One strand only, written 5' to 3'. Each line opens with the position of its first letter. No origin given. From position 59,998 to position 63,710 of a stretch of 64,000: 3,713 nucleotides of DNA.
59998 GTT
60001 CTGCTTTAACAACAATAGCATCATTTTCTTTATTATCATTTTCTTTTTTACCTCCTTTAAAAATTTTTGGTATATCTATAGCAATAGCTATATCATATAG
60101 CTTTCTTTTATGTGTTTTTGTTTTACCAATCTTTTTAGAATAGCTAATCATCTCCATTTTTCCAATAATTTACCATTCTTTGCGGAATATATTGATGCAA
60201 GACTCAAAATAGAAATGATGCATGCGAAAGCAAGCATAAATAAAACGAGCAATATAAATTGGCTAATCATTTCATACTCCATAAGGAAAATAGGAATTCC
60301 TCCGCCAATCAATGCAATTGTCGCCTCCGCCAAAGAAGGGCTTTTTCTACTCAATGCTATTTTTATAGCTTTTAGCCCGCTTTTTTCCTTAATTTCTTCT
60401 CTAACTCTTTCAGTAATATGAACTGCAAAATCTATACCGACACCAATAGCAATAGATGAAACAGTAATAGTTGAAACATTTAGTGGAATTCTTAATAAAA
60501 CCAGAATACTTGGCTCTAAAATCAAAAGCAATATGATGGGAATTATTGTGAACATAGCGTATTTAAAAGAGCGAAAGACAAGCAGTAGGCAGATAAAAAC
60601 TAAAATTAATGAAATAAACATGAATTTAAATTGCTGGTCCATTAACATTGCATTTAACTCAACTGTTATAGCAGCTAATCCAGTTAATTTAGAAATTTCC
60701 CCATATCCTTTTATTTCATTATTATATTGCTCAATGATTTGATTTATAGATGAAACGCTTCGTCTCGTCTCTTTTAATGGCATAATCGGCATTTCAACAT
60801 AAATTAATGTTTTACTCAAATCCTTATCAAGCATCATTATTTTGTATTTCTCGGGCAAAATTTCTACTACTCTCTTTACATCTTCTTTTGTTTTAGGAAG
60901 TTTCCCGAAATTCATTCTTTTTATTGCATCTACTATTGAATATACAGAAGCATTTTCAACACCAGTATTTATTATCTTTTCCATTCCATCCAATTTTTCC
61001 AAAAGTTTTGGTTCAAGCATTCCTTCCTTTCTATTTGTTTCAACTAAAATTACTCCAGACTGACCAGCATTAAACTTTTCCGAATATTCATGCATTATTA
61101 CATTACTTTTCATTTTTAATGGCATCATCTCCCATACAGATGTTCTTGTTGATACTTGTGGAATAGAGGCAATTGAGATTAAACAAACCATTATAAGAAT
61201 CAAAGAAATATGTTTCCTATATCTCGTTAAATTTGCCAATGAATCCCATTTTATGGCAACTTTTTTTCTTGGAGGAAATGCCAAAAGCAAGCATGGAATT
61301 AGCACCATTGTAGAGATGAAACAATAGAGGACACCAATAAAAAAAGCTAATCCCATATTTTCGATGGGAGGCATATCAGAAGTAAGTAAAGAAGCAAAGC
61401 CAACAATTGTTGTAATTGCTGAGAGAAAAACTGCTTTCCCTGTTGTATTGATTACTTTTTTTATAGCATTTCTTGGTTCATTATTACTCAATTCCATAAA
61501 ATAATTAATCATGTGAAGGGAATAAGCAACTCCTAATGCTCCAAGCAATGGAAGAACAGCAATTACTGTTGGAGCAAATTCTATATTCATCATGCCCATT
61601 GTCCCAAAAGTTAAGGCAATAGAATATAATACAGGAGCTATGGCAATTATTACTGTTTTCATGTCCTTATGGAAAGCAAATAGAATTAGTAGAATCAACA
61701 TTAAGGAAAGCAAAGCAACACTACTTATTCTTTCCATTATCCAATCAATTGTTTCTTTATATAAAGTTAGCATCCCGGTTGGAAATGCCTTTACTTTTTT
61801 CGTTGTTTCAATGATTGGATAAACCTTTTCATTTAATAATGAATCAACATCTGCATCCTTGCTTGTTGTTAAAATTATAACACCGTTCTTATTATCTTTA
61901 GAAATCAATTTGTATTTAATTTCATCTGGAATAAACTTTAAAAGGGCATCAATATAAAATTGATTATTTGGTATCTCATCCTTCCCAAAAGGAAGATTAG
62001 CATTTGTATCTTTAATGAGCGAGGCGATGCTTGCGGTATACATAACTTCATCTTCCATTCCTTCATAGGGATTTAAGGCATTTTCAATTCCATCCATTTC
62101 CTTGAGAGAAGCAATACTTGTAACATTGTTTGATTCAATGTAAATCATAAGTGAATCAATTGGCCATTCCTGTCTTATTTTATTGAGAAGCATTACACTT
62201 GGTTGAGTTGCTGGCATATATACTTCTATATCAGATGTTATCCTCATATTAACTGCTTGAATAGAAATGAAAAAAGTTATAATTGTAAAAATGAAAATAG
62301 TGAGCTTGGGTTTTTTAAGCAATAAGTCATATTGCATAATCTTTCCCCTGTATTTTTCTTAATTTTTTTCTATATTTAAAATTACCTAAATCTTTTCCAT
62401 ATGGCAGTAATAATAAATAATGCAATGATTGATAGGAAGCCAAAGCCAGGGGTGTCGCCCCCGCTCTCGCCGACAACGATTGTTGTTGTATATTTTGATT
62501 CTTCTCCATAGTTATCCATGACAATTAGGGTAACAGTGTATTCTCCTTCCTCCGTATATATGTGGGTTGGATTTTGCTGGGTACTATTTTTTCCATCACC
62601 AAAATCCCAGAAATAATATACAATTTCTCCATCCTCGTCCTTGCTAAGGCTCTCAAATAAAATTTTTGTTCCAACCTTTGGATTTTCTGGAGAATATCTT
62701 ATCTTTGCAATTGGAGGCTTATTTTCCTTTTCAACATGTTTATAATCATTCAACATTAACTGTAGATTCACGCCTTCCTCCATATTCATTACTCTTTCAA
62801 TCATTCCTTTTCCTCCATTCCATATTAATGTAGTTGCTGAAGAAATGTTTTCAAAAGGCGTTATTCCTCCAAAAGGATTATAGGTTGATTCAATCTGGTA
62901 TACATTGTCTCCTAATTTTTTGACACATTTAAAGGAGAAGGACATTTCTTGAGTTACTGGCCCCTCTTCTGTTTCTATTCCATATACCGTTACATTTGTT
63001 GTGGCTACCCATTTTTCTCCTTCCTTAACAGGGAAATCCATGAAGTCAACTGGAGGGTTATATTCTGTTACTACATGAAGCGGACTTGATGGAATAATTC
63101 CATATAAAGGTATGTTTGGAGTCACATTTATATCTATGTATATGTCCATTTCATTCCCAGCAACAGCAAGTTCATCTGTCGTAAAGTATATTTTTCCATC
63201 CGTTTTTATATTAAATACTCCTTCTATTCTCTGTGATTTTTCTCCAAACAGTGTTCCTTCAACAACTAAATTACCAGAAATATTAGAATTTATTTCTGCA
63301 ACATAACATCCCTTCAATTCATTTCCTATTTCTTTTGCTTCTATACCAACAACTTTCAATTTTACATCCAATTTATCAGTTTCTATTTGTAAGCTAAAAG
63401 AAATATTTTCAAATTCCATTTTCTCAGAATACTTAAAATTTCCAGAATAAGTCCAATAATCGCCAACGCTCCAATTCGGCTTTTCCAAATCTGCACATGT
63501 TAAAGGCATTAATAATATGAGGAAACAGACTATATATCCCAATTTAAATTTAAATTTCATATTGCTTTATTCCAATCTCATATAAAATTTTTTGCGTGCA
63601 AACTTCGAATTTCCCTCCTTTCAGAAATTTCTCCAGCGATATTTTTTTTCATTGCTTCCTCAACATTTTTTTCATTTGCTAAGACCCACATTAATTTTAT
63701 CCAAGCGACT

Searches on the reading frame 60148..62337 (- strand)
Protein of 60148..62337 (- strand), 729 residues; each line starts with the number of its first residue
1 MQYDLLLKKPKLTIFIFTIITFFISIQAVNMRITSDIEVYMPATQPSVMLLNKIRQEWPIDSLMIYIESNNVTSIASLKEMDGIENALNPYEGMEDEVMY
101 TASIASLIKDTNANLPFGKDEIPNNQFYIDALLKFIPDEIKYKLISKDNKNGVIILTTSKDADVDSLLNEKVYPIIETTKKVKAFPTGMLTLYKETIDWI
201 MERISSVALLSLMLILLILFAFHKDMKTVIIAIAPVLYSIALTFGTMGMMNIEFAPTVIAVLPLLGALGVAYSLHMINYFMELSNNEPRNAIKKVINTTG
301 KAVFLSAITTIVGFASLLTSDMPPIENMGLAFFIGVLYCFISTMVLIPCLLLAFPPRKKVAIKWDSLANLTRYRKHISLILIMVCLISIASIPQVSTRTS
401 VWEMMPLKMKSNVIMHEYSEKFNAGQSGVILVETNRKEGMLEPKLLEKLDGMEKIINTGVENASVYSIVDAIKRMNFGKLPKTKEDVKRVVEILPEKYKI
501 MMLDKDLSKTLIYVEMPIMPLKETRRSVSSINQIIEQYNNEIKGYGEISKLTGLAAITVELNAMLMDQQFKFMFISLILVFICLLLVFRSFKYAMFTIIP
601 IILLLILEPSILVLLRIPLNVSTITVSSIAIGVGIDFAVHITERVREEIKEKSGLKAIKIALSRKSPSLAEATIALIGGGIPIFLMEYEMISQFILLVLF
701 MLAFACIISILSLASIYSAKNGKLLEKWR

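Call 39: search_protein_families(library=pfam, proteins=[window:60148-62337:-], max_evalue=0.000001)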
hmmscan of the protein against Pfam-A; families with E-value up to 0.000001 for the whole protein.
window:60148-62337:- (729 aa): 2 families
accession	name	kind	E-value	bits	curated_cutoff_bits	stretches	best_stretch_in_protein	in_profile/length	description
PF03176.21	MMPL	-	3.3e-34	118.8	20.5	2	137-357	73-305/333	MMPL family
PF02355.23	SecD_SecF_C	-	2.1e-08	34.3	20.5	0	553-711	17-177/189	Protein export membrane protein SecD/SecF, C-terminal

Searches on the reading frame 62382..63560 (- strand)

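Call 39: search_protein_families(library=pfam, proteins=[window:62382-63560:-], max_evalue=0.000001)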
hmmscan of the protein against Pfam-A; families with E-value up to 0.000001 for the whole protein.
window:62382-63560:- (392 aa): 2 families
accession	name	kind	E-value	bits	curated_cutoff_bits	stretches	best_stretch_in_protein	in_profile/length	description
PF18911.6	PKD_4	-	1.5e-21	76.7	27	1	280-361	1-83/85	PKD domain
PF00801.26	PKD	-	1.7e-16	60.4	23.5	1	295-362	12-80/80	PKD domain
